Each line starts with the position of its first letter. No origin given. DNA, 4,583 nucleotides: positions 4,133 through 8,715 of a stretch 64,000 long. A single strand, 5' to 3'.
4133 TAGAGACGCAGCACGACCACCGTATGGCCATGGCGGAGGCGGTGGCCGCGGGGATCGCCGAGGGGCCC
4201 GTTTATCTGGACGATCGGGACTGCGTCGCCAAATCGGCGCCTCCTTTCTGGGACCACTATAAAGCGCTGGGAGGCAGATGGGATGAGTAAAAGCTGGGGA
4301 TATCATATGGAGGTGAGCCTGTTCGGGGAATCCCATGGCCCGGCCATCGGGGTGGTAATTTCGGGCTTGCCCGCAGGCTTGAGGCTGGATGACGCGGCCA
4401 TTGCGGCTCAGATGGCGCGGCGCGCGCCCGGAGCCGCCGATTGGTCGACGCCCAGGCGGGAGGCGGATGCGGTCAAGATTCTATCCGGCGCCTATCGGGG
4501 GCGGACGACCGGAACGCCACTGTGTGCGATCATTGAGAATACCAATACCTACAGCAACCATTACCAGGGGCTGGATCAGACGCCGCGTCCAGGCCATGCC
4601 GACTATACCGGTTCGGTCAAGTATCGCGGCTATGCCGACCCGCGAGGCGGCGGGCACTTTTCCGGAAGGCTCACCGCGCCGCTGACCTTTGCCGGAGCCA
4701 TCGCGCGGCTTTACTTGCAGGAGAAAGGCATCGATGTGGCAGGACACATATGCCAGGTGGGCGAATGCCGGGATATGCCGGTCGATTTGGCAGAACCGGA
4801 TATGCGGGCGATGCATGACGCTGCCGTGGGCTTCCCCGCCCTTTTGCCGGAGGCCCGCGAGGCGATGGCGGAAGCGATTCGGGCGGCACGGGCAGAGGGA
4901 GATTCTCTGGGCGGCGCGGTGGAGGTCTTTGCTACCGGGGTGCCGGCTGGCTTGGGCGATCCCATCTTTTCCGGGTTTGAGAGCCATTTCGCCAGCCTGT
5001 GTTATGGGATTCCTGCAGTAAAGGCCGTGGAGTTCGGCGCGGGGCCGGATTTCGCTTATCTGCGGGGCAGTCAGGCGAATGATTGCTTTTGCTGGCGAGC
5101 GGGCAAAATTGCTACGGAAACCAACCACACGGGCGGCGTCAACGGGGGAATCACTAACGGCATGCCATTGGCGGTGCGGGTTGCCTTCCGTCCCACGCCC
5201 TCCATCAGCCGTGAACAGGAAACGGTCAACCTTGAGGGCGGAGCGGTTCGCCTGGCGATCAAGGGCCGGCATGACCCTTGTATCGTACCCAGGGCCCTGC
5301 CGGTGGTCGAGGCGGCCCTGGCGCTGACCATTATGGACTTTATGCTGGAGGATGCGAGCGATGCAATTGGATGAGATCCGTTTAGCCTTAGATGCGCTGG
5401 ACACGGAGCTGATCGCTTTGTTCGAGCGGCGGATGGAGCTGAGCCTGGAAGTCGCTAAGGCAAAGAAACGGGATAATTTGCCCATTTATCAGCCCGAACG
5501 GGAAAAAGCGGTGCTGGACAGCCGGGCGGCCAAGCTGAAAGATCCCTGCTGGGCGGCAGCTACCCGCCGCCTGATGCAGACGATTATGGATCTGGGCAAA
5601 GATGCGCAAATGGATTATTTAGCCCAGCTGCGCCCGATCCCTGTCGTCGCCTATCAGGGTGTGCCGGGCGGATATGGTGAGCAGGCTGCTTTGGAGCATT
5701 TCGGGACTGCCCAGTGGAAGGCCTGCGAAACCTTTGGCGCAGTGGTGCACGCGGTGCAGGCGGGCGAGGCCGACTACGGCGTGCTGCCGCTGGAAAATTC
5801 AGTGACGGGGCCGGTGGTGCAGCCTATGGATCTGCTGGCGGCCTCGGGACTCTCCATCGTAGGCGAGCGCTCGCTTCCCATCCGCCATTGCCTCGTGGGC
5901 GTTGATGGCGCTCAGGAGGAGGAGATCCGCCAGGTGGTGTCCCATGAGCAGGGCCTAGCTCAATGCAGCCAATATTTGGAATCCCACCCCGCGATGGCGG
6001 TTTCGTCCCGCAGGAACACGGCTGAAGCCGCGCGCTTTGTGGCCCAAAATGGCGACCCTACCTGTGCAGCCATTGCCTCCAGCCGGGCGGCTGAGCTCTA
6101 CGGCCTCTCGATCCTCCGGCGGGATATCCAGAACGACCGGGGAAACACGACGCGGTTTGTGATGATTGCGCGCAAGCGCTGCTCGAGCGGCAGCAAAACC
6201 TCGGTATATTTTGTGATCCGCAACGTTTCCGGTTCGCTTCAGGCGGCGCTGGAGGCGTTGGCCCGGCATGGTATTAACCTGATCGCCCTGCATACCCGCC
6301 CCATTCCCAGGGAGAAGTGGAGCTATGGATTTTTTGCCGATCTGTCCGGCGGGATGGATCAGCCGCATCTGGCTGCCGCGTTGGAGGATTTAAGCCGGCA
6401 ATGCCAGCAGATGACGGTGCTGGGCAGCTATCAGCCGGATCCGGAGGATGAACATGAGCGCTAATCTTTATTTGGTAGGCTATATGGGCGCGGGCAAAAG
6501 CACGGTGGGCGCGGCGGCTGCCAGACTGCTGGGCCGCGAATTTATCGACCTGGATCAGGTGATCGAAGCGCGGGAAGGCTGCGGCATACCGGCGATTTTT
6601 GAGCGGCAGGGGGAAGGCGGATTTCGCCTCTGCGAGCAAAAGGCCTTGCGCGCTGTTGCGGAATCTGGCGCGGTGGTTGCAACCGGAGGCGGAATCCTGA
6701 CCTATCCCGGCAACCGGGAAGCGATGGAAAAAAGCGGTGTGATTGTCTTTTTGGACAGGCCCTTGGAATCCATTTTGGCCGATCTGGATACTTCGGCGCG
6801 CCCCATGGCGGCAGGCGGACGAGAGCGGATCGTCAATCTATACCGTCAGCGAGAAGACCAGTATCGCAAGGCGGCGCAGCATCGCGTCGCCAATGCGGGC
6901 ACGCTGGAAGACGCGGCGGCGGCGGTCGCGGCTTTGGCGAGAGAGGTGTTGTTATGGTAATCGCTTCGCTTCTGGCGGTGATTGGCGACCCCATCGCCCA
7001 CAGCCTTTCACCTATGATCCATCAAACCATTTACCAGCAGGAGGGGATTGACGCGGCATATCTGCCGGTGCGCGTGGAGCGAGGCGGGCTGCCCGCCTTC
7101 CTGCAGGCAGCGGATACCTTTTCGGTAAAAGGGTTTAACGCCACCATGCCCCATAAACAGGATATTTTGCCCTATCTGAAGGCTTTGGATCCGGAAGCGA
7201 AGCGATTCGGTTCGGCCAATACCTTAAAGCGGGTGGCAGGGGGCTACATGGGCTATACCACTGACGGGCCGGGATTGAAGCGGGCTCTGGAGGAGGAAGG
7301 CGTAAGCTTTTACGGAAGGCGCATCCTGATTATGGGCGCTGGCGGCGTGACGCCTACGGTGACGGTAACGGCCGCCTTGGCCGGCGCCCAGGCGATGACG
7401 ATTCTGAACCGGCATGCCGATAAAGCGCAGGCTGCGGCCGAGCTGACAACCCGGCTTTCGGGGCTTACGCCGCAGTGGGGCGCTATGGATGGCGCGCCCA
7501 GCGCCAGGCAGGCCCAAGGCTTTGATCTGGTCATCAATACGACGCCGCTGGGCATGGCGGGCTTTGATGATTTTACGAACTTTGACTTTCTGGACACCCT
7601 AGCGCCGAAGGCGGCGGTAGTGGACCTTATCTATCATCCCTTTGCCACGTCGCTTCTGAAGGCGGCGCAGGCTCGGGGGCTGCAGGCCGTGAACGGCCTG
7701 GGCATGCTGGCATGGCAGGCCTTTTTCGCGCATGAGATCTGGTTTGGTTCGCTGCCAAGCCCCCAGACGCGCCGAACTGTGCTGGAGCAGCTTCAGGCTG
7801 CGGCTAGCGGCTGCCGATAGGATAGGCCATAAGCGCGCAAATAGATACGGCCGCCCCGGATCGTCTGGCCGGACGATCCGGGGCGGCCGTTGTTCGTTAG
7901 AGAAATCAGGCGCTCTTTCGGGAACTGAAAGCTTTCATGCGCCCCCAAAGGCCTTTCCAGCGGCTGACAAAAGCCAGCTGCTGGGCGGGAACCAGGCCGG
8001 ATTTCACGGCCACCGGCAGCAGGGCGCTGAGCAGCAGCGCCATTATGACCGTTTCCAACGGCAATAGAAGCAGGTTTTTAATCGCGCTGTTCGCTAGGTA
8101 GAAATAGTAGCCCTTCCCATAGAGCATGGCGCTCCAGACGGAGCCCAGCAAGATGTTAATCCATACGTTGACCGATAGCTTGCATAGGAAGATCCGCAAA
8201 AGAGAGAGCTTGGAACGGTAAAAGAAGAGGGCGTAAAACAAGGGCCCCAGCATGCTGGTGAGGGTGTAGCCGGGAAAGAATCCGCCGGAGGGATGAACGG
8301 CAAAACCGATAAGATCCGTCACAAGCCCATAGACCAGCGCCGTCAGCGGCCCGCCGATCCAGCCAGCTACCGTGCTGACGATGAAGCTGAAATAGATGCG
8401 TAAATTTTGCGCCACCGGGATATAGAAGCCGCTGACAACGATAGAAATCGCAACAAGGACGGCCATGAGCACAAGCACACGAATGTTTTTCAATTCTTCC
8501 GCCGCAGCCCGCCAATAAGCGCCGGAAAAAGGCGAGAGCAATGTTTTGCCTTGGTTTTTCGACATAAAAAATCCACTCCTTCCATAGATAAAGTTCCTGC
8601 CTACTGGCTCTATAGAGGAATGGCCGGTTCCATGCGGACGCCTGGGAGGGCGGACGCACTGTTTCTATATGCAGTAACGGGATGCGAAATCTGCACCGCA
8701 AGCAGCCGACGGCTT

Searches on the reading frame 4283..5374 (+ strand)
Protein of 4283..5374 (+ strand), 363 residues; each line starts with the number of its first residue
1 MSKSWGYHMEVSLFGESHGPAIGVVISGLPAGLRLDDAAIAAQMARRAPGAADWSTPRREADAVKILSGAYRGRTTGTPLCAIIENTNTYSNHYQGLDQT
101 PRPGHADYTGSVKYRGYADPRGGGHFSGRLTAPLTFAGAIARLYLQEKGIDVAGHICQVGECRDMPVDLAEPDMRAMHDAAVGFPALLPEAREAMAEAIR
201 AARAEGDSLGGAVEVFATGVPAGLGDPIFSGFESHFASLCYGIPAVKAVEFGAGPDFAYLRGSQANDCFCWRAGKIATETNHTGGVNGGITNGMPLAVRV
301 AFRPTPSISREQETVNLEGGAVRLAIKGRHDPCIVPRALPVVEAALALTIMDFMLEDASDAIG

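Call 8: search_protein_families(library=ncbifam, proteins=[window:4283-5374:+], max_evalue=0.00001)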
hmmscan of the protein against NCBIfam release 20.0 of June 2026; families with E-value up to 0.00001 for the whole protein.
window:4283-5374:+ (363 aa): 3 families
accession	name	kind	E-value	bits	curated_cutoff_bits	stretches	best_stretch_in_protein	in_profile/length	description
NF003793.1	PRK05382.1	equivalog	8.4e-120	399.7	321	1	11-356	2-344/344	chorismate synthase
TIGR00033.1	aroC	equivalog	8.5e-114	380.1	212.2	1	9-359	1-349/351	chorismate synthase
NF009113.0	PRK12463.1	equivalog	1.1e-45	156.4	799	1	14-357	6-367/390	chorismate synthase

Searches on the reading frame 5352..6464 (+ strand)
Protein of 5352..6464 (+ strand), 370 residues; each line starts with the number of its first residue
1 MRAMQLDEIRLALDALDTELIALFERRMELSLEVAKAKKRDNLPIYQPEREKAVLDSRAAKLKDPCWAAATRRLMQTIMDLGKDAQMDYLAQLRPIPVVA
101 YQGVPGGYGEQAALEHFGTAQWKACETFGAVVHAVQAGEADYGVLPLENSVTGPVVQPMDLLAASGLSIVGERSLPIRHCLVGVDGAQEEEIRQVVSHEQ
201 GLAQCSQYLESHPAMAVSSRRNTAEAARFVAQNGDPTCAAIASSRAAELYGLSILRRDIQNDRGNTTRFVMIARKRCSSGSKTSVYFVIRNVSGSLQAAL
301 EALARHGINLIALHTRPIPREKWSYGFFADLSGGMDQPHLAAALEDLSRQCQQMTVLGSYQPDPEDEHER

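Call 8: search_protein_families(library=ncbifam, proteins=[window:5352-6464:+], max_evalue=0.00001)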
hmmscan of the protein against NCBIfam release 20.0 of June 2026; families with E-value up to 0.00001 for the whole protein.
window:5352-6464:+ (370 aa): 15 families
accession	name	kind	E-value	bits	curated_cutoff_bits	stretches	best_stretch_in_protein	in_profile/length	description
NF008866.0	PRK11899.1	equivalog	1.9e-66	224.2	359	1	97-365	6-278/283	prephenate dehydratase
NF008865.0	PRK11898.1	equivalog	3e-66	223.4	219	1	98-361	3-277/284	prephenate dehydratase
NF007910.0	PRK10622.1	equivalog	1.1e-59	202.2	577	1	5-361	6-376/386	bifunctional chorismate mutase/prephenate dehydratase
TIGR01805.1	CM_mono_grmpos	equivalog_domain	1.1e-15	57.6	71.2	1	6-86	1-81/81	chorismate mutase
TIGR01799.1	CM_T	equivalog_domain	4.5e-12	45.9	95.9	1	6-61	1-56/83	chorismate mutase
NF008400.0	PRK11199.1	equivalog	7.3e-12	44.9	273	1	4-63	3-62/374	bifunctional chorismate mutase/prephenate dehydrogenase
NF004925.0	PRK06285.1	equivalog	2.9e-10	40.1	77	1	5-92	8-96/99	chorismate mutase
TIGR01807.1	CM_P2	equivalog_domain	2.6e-08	34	69.55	1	6-78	1-75/76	chorismate mutase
NF009239.0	PRK12595.1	equivalog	3.9e-08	32.6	279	1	3-85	3-85/360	bifunctional 3-deoxy-7-phosphoheptulonate synthase/chorismate mutase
TIGR01803.1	CM-like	subfamily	8.5e-08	32.2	73.35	1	6-60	1-55/82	chorismate mutase family protein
TIGR01791.2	CM_archaeal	equivalog_domain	1.1e-07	31.7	66.95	1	6-83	1-79/83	chorismate mutase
TIGR01808.1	CM_M_hiGC-arch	equivalog_domain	6e-07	29.5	52.15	1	6-57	2-53/74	chorismate mutase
TIGR01801.1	CM_A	equivalog_domain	1e-06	28.9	106.35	1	2-83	2-83/102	chorismate mutase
NF005965.0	PRK08055.1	equivalog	1.3e-06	28.1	179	1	18-97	29-109/182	chorismate mutase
NF005475.0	PRK07075.1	equivalog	2e-06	27.9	126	1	5-61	12-67/105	isochorismate lyase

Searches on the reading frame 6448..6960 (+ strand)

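Call 8: search_protein_families(library=ncbifam, proteins=[window:6448-6960:+], max_evalue=0.00001)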
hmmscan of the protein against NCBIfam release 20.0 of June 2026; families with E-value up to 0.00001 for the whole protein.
window:6448-6960:+ (170 aa): 12 families
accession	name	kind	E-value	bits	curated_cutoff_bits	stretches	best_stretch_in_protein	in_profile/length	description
NF002988.0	PRK03731.1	equivalog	7.4e-31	107.2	161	1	3-155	1-159/174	shikimate kinase AroL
NF010556.0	PRK13951.1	equivalog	2.1e-29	102.7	560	1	7-158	3-154/492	bifunctional shikimate kinase AroK/3-dehydroquinate synthase AroB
NF010553.0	PRK13947.1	equivalog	2.6e-29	102.6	204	1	6-160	3-161/173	shikimate kinase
NF010554.0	PRK13948.1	equivalog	1.8e-28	99.4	217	1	7-151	13-160/192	shikimate kinase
NF010552.0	PRK13946.1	equivalog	2.8e-27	95.6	186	1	4-161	23-184/198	shikimate kinase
NF003456.0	PRK05057.1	equivalog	1.6e-26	93.2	195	1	3-149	3-154/173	shikimate kinase AroK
NF010555.0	PRK13949.1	equivalog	3.8e-26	92.2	180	1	6-155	3-158/175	shikimate kinase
NF040667.1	hom_kin_desulfo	exception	9.3e-25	87.4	197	1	7-155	3-152/163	homoserine kinase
NF006015.0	PRK08154.1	subfamily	1.3e-20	73.8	204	1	6-166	138-304/314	anaerobic benzoate catabolism transcriptional regulator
NF006610.0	PRK09169.1-4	subfamily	5.3e-18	63.1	4299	1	7-148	2868-3013/3056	hypothetical protein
NF010627.0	PRK14021.1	equivalog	1.1e-17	63.6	565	1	8-158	10-167/542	bifunctional shikimate kinase/3-dehydroquinate synthase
NF001866.0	PRK00625.1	equivalog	9.5e-15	55.2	142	1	6-146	2-146/173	shikimate kinase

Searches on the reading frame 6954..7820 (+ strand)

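Call 8: search_protein_families(library=ncbifam, proteins=[window:6954-7820:+], max_evalue=0.00001)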
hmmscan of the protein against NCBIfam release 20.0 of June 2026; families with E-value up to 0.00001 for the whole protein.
window:6954-7820:+ (288 aa): 17 families
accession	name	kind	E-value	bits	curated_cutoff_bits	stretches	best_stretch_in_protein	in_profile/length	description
TIGR00507.1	aroE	equivalog_domain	3.8e-60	203.3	200.2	1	6-272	2-260/270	shikimate dehydrogenase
NF001319.0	PRK00258.3-3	equivalog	3.7e-55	186.9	252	1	5-281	7-274/279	shikimate dehydrogenase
NF001322.0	PRK00258.3-6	equivalog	1e-53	182.4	285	1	5-266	6-252/272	shikimate dehydrogenase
NF001312.0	PRK00258.1-4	equivalog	2.2e-53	181.4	295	1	7-281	12-283/285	shikimate dehydrogenase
NF001313.0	PRK00258.2-1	equivalog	5.4e-52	177.1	431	1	5-266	10-275/290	shikimate dehydrogenase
NF001314.0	PRK00258.2-2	equivalog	3e-51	174.2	248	1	5-275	8-283/290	shikimate dehydrogenase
NF001311.0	PRK00258.1-3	equivalog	5.7e-51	173.3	235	1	8-272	9-263/279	shikimate dehydrogenase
NF009200.0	PRK12548.1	subfamily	5e-50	170.5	432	1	5-266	10-276/289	shikimate dehydrogenase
NF001315.0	PRK00258.2-4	equivalog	2.3e-49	168.1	413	1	6-272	9-275/284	shikimate dehydrogenase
NF001310.0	PRK00258.1-2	equivalog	3.3e-47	160.9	221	1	7-283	5-275/279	shikimate dehydrogenase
NF009201.0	PRK12549.1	subfamily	2.8e-43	148.1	235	1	6-282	9-285/286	shikimate dehydrogenase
NF001316.0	PRK00258.2-5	equivalog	2.8e-35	121.9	247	1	6-266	3-246/263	shikimate dehydrogenase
NF009390.0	PRK12749.1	equivalog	7.3e-35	120.7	349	1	6-265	9-272/288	quinate/shikimate dehydrogenase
NF006802.0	PRK09310.1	equivalog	6.2e-32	111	598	1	5-279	216-469/477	bifunctional 3-dehydroquinate dehydratase/shikimate dehydrogenase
TIGR01809.1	Shik-DH-AROM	equivalog_domain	4.3e-27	95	196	1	8-265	9-270/282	shikimate dehydrogenase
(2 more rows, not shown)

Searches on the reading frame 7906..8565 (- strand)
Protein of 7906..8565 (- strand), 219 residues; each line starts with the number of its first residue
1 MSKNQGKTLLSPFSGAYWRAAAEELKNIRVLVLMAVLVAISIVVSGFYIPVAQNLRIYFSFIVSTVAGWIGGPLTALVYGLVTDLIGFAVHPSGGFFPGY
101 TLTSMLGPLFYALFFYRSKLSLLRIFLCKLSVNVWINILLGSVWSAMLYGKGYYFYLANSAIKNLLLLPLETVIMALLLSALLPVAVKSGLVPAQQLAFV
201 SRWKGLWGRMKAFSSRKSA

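Call 66: search_protein_families(library=ncbifam, proteins=[window:7906-8565:-], max_evalue=1e-10)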
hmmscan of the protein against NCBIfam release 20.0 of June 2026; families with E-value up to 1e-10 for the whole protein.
window:7906-8565:- (219 aa): 1 family
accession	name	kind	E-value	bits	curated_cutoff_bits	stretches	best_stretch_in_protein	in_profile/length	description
TIGR04518.1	ECF_S_folT_fam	subfamily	8.2e-28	97.2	60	1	26-182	2-161/163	folate family ECF transporter S component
